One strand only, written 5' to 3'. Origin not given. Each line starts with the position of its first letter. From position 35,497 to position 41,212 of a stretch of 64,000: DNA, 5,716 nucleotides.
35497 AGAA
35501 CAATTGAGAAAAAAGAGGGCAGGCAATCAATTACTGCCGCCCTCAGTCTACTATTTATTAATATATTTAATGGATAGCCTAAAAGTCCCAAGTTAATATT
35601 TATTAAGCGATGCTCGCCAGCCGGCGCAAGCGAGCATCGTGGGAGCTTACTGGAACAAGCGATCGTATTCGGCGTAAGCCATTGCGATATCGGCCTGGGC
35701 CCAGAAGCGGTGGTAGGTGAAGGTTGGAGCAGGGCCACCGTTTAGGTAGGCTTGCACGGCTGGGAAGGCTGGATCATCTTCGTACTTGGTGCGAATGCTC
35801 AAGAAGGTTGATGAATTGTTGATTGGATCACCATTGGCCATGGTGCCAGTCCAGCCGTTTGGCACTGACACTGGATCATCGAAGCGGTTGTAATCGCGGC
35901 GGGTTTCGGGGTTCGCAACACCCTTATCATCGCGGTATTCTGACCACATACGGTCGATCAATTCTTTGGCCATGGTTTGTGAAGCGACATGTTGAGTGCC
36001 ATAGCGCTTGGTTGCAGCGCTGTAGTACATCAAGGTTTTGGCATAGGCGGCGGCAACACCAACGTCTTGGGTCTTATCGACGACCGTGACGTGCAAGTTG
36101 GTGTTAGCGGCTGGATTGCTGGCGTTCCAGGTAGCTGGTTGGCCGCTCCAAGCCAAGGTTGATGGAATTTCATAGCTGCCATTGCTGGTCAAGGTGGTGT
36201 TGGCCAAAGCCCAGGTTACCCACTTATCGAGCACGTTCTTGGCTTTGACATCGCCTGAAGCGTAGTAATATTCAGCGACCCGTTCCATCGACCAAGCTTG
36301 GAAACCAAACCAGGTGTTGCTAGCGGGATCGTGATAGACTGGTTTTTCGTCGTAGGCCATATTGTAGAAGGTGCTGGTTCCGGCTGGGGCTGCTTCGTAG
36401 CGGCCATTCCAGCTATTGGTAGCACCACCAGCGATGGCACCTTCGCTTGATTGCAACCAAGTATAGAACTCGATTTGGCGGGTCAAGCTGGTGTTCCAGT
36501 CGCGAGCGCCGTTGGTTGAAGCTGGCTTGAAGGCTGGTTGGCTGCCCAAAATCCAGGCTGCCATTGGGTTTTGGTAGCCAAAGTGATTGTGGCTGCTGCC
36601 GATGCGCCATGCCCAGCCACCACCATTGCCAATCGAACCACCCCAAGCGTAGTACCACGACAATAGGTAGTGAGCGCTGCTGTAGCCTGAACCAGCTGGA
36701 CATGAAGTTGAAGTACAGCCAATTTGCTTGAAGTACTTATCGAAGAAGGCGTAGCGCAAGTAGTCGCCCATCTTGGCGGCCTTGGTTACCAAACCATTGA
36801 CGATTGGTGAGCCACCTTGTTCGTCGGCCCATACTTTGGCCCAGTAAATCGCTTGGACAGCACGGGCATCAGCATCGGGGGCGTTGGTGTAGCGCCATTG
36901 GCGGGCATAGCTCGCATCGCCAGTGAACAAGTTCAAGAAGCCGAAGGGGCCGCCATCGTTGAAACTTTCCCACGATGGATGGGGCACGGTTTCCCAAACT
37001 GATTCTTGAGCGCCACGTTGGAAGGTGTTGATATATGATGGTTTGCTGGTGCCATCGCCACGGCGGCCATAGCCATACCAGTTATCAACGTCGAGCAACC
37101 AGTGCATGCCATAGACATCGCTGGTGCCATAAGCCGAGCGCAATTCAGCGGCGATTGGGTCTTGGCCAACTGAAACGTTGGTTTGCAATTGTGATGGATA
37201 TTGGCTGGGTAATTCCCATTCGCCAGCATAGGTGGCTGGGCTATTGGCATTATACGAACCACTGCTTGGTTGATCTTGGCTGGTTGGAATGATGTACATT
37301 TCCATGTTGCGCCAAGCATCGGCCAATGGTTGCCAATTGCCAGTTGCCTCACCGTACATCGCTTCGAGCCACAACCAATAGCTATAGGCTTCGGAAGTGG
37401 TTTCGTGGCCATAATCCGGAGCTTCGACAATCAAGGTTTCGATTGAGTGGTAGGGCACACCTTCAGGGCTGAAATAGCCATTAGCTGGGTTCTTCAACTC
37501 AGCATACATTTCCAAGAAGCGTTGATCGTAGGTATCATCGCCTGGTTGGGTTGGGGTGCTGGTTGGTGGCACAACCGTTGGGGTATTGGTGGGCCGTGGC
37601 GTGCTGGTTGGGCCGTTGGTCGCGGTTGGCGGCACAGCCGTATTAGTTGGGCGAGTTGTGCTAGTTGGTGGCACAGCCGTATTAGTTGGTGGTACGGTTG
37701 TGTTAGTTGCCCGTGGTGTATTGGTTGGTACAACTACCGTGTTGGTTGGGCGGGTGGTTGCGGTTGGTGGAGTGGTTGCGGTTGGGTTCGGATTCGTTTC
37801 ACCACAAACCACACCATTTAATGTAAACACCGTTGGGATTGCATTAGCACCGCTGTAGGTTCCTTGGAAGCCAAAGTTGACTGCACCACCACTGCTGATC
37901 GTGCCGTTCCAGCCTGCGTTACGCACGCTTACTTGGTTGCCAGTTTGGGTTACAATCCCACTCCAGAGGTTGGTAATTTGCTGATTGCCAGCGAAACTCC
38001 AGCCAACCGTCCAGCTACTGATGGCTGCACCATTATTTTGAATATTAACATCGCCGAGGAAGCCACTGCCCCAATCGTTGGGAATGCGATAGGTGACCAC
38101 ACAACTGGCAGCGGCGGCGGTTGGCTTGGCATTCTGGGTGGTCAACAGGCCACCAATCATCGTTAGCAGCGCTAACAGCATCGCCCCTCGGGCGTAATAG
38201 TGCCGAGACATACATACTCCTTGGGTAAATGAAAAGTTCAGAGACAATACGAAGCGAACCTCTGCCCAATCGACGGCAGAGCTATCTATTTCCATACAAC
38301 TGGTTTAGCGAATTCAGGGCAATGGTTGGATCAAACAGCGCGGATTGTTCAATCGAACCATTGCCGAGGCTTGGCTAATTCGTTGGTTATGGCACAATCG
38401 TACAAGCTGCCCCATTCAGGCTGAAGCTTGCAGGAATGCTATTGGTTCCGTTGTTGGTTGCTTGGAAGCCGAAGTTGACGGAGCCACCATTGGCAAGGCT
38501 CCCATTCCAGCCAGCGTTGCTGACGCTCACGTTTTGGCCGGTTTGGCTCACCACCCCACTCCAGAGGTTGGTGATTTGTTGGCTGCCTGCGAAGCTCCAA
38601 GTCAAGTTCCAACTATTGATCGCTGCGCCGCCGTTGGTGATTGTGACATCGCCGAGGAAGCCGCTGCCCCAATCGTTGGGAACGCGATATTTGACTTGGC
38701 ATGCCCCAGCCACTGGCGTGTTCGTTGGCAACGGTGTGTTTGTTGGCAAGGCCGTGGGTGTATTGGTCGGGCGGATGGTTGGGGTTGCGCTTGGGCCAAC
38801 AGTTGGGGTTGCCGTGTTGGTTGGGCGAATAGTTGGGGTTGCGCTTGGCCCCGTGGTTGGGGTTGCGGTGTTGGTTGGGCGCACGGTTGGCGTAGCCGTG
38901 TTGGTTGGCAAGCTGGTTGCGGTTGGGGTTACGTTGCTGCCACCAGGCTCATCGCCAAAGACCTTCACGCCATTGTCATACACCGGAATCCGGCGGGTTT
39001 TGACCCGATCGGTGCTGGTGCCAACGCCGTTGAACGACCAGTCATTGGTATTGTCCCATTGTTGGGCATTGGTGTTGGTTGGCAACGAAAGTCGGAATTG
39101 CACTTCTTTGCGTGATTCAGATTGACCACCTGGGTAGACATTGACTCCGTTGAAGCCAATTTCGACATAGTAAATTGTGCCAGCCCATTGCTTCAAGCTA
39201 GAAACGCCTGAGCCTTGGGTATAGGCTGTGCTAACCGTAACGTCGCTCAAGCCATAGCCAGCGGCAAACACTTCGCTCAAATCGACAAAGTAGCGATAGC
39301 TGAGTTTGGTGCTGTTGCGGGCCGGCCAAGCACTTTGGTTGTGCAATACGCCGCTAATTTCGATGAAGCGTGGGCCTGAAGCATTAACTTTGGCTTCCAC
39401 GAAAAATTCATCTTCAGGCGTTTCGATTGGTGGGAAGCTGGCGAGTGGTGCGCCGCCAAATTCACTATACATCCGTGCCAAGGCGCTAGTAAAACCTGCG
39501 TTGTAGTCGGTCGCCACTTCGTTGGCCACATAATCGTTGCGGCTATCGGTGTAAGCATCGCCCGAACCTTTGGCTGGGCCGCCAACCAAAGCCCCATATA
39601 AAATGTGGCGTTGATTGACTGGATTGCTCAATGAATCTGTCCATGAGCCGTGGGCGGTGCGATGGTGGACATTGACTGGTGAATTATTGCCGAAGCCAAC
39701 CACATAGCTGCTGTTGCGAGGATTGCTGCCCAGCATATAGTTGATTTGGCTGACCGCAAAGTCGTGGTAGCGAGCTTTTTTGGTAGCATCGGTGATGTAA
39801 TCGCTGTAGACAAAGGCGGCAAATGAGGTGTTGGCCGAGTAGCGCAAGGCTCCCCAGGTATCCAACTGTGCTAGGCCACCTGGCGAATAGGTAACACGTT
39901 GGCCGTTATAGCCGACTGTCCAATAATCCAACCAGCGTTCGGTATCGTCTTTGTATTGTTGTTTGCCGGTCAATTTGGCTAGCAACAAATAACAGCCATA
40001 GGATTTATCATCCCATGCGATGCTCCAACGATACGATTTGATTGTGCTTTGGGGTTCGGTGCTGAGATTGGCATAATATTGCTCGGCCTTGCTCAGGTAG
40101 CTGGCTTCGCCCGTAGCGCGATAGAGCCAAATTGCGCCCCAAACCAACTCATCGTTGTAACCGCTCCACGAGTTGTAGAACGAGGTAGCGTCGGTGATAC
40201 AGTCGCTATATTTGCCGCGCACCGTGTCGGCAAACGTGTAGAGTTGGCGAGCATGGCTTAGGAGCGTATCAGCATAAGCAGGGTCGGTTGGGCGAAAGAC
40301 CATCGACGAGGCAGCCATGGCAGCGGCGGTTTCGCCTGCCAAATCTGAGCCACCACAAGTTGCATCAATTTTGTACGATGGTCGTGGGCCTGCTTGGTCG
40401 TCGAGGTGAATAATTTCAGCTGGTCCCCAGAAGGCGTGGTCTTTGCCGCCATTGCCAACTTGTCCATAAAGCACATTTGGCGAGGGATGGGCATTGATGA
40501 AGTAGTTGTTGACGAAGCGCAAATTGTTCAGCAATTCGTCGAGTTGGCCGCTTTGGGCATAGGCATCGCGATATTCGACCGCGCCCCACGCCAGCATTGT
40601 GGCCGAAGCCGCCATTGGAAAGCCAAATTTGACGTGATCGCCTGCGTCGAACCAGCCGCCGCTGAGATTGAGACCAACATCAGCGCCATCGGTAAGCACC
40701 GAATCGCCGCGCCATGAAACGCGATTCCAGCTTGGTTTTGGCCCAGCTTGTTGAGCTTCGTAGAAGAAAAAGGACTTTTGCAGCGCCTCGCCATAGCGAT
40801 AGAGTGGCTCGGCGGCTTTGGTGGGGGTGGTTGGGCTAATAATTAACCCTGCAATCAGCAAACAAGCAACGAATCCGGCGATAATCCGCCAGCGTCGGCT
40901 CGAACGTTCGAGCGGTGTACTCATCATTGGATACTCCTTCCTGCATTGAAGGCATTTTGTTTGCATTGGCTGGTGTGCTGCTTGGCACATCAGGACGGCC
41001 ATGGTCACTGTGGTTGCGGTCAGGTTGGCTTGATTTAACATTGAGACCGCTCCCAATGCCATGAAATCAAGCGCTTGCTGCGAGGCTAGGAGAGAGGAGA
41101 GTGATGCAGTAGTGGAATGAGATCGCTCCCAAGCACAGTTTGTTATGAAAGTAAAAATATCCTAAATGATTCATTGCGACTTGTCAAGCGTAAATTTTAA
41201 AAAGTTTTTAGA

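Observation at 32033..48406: Complete cellulose-utilisation locus: GH8x2, CBM2-GH48, GH9-CBM3c-CBM2, CelR-like LacI, ABC importer, cytoplasmic GH116 beta-glucosidase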

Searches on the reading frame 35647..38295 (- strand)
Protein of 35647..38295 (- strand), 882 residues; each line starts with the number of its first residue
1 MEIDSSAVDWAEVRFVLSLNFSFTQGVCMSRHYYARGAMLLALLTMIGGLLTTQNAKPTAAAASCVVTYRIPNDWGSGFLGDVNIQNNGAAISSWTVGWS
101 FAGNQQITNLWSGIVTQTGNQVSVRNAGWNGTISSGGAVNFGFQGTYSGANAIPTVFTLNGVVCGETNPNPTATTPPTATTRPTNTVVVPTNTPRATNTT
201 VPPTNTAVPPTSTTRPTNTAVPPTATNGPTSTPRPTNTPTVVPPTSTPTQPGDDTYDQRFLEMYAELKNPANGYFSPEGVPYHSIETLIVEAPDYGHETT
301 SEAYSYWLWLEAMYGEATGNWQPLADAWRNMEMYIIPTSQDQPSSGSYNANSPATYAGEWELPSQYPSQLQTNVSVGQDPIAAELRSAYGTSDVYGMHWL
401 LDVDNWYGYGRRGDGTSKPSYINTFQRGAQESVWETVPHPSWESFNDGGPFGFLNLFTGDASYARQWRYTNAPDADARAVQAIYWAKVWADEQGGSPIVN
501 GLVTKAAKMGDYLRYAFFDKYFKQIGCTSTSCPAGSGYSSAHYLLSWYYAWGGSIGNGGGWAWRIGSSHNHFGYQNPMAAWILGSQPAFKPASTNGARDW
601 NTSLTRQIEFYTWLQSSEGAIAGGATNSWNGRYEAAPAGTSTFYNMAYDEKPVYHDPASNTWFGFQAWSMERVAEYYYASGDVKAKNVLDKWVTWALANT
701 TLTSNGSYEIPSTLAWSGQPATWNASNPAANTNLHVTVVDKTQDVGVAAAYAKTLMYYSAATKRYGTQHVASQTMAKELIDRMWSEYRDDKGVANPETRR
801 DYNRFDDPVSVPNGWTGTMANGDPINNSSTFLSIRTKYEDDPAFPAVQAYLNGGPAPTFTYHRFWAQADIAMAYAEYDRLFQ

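Call 3: search_protein_families(library=pfam, proteins=[window:35647-38295:-], max_evalue=0.001)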
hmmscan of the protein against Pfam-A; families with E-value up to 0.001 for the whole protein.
window:35647-38295:- (882 aa): 2 families
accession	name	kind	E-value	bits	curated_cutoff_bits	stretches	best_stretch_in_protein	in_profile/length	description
PF02011.21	Glyco_hydro_48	-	0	1053.2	25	1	256-881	1-619/619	Glycosyl hydrolase family 48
PF00553.25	CBM_2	-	3.8e-29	101.4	24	1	65-164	1-101/101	Cellulose binding domain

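Call 35: search_solved_structures(query=window:35647-38295:-)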
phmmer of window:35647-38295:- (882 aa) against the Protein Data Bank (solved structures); distinct sequences matched with E-value up to 0.001: 20.
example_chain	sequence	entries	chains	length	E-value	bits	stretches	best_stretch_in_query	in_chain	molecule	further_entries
4l0g_A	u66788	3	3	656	5.4e-274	914.8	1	244-881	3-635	Glycoside hydrolase family 48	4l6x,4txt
4el8_A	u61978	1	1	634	5.3e-273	911.5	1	247-881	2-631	Glycoside hydrolase family 48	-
6d5d_A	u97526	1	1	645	1.3e-271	906.9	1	252-881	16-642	glycoside hydrolase WP_045175321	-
4fus_A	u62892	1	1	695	8.1e-261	871.2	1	251-882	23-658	RTX toxins and related Ca2+-binding protein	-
1f9o_A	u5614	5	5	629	1.4e-245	820.7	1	250-881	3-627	ENDO-1,4-BETA-GLUCANASE F | CELLULASE CELF | CELLULASE CEL48F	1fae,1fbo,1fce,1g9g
1g9j_A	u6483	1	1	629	3.7e-245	819.3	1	250-881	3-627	CELLULASE CEL48F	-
1f9d_A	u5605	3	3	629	3.7e-245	819.3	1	250-881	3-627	ENDO-1,4-BETA-GLUCANASE F | Endoglucanase F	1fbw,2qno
8zu1_A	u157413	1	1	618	8.4e-242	808.2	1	256-881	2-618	cellulose CelS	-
4jjj_A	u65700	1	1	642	1e-239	801.3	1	255-881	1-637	Cellulose 1,4-beta-cellobiosidase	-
1l1y_A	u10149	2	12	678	5.6e-237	792.3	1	240-874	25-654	cellobiohydrolase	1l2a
5yj6_A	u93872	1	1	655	1.2e-236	791.2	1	244-874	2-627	Dockerin type I repeat-containing protein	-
4xwl_A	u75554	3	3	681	6.8e-234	782.1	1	248-881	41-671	Exoglucanase S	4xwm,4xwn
5bv9_A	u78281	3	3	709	2e-195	654.8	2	258-698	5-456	Cellulose 1,4-beta-cellobiosidase | Glycoside hydrolase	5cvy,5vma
7kw6_A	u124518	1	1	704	9.1e-188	629.4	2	258-697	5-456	Exoglucanase-2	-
1exg_A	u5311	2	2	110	3.3e-24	88.2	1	61-164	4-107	EXO-1,4-BETA-D-GLYCANASE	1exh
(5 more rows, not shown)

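Call 68: find_homologous_proteins(query=window:35647-38211:-, max_evalue=1e-50)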
Query window:35647-38211:- (854 aa): 3685 proteins with E <= 1e-50 among 8000 candidates; the best 120 are listed.
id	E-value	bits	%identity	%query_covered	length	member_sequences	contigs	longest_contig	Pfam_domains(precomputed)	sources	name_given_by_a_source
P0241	0.0e+0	1994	100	100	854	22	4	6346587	PF00553.26,PF02011.22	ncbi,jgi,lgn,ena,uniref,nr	ncbi:glycoside hydrolase family 48 [Herpetosiphon aurantiacus DSM 785]|uniref:Glycoside hydrolase fa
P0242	0.0e+0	1439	73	100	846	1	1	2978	PF00553.26,PF02011.22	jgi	jgi:hypothetical protein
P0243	0.0e+0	1437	73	96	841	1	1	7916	PF00553.26,PF02011.22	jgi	jgi:hypothetical protein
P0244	0.0e+0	1437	73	99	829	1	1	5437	PF00553.26,PF02011.22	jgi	jgi:hypothetical protein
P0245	0.0e+0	1403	73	99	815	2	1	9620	PF00553.26,PF02011.22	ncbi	-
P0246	0.0e+0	1347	78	74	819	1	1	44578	PF00553.26,PF02011.22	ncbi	-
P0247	0.0e+0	1242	63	99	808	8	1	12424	PF00553.26,PF02011.22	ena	-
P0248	0.0e+0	1147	67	74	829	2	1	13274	PF00553.26,PF02011.22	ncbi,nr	ncbi:MAG: glycoside hydrolase family 48 protein, partial [Anaerolineae bacterium]|nr:glycoside hydro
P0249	0.0e+0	1135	66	75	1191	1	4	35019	PF00553.26,PF02011.22,PF01670.24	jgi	jgi:hypothetical protein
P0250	0.0e+0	1130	75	74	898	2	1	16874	PF02011.22,PF00942.26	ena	-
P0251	0.0e+0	1128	75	74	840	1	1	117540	PF02011.22,PF00942.26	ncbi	ncbi:MAG TPA: glycoside hydrolase family 48 protein [Herpetosiphonaceae bacterium]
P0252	0.0e+0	1128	75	74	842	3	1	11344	PF02011.22,PF00942.26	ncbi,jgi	jgi:hypothetical protein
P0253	0.0e+0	1095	67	73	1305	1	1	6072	PF00553.26,PF02011.22,PF00150.25,PF01670.24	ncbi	-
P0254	0.0e+0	1081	75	72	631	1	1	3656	PF02011.22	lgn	-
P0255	0.0e+0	1079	64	75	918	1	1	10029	PF00553.26,PF02011.22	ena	-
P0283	0.0e+0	1053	66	74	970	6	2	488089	PF00553.26,PF02011.22,PF17957.8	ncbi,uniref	ncbi:glycoside hydrolase family 48 protein [Streptomyces sp. NPDC053792]|uniref:glycoside hydrolase 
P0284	0.0e+0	1053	65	78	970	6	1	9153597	PF00553.26,PF02011.22,PF17957.8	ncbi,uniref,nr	ncbi:cellulose 1,4-beta-cellobiosidase [Streptomyces sp. PBH53]|uniref:glycoside hydrolase family 48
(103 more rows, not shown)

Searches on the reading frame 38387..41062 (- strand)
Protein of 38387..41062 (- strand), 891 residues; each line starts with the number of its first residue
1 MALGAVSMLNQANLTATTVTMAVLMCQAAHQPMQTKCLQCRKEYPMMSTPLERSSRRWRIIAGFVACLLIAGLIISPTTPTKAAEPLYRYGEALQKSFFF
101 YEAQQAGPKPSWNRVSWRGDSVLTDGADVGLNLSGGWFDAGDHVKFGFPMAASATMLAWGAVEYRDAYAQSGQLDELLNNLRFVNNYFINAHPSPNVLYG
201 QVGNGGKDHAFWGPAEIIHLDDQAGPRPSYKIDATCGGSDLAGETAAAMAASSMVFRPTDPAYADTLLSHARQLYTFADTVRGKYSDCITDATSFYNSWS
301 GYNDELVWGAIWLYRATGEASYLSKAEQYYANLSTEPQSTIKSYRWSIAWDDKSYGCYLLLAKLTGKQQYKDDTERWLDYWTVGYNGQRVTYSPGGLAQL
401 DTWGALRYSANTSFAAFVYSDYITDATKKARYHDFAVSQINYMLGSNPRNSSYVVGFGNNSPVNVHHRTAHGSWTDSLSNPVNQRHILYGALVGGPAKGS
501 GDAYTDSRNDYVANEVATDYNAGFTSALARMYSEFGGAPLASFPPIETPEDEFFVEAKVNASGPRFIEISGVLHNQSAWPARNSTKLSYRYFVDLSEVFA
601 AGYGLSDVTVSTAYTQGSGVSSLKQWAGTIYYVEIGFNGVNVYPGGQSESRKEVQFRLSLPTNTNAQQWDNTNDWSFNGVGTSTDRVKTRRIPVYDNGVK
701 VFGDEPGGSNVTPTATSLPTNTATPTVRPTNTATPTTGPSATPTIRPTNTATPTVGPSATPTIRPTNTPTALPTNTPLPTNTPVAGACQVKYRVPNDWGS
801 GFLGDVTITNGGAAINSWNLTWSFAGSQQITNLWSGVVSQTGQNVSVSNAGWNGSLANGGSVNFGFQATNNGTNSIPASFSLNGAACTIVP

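Call 3: search_protein_families(library=pfam, proteins=[window:38387-41062:-], max_evalue=0.001)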
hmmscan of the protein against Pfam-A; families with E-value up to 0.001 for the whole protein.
window:38387-41062:- (891 aa): 3 families
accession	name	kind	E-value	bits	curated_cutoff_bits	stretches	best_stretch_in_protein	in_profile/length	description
PF00759.25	Glyco_hydro_9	-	8.8e-153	510.2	27.7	1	90-528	1-444/444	Glycosyl hydrolase family 9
PF00553.25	CBM_2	-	1.8e-29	102.5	24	1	788-887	1-101/101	Cellulose binding domain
PF00942.24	CBM_3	-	4.1e-13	50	22.4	1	555-635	1-83/83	Cellulose binding domain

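Call 34: search_solved_structures(query=window:38387-41062:-)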
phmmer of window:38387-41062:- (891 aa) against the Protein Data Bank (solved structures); distinct sequences matched with E-value up to 0.001: 34.
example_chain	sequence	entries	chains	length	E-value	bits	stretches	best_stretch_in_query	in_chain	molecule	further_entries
1js4_A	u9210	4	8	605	6.3e-258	861.8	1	85-706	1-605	ENDO/EXOCELLULASE E4 | T. FUSCA ENDO/EXO-CELLULASE E4 CATALYTIC DOMAIN AND CELLULOSE-BINDING DOMAIN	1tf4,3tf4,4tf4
8u49_A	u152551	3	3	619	7.8e-224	749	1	87-707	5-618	Endoglucanase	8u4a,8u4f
1g87_A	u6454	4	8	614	1.4e-192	645.5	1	87-706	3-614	ENDOCELLULASE 9G | ENDOGLUCANASE 9G | ENDOGLUCANASE G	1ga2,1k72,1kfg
7unp_A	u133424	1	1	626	8.9e-190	636.3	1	88-705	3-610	Glucanase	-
5gxx_A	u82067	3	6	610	1.7e-182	612.2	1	88-708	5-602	Glucanase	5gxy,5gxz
5gy0_A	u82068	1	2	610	1.3e-181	609.3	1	88-708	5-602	Glucanase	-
5gy1_A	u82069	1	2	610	2.2e-181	608.5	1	88-708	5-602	Glucanase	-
4dod_A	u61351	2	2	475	9e-157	527.1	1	84-547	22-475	1,4-beta-glucanase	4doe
2xfg_A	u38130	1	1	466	1.9e-152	512.7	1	84-536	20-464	ENDOGLUCANASE 1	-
7v0i_A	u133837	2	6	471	1.3e-151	510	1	88-547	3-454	Glucanase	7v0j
1ks8_A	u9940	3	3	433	3.1e-117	396.2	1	88-531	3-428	Endo-b-1,4-glucanase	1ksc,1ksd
8ihy_A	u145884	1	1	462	4e-111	376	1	84-531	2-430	Endoglucanase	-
3wc3_A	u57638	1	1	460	4e-111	376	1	84-531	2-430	Endo-1, 4-beta-glucanase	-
8ihw_A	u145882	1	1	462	4.5e-111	375.8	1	84-531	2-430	Endoglucanase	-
8ihx_A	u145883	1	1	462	2e-110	373.7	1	84-531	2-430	Endoglucanase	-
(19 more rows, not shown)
